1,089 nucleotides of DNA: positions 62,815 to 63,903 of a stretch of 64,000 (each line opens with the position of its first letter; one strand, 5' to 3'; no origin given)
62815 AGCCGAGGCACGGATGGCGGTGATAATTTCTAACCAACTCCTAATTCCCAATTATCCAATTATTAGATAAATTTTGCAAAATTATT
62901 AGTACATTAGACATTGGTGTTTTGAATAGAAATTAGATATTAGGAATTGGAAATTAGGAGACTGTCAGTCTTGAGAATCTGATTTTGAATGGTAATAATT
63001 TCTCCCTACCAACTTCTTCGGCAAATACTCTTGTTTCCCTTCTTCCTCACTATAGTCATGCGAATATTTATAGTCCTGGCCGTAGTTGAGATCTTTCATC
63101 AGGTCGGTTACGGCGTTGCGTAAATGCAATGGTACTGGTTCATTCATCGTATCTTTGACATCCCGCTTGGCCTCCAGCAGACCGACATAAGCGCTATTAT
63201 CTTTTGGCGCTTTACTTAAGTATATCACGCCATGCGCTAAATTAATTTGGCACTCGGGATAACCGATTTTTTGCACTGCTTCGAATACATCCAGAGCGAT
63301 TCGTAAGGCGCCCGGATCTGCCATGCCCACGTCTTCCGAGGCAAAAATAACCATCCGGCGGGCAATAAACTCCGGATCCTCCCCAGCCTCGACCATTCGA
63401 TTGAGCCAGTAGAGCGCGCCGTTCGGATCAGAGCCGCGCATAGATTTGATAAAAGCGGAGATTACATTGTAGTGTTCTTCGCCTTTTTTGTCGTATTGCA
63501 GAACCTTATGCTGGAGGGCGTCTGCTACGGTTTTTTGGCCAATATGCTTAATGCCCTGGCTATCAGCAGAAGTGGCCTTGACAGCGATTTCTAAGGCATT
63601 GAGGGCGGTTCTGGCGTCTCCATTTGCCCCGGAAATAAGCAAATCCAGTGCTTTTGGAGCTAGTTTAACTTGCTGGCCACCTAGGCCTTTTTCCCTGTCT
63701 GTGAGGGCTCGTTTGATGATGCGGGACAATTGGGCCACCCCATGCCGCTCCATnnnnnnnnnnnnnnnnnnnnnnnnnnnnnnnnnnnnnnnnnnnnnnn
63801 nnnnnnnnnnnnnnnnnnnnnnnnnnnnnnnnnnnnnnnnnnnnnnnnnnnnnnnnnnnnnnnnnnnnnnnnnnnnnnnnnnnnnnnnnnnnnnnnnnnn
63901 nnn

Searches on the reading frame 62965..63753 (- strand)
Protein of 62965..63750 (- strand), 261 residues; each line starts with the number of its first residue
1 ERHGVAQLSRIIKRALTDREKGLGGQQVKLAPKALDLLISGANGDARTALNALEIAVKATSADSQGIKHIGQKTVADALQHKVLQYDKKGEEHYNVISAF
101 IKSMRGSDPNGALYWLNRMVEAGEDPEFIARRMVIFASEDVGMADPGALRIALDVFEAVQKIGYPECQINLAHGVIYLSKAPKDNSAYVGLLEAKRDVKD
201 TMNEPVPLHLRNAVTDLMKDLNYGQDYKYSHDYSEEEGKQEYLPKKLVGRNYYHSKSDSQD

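Call 86: find_encoding_contigs(protein=window:62965-63750:-, flank=10000, max_places=1)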
Protein window:62965-63750:- (261 aa): no gene with exactly this product is on record in the collection.

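Call 88: find_encoding_contigs(protein=window:62968-63753:-, flank=10000, max_places=1)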
Protein window:62968-63753:- (262 aa): no gene with exactly this product is on record in the collection.
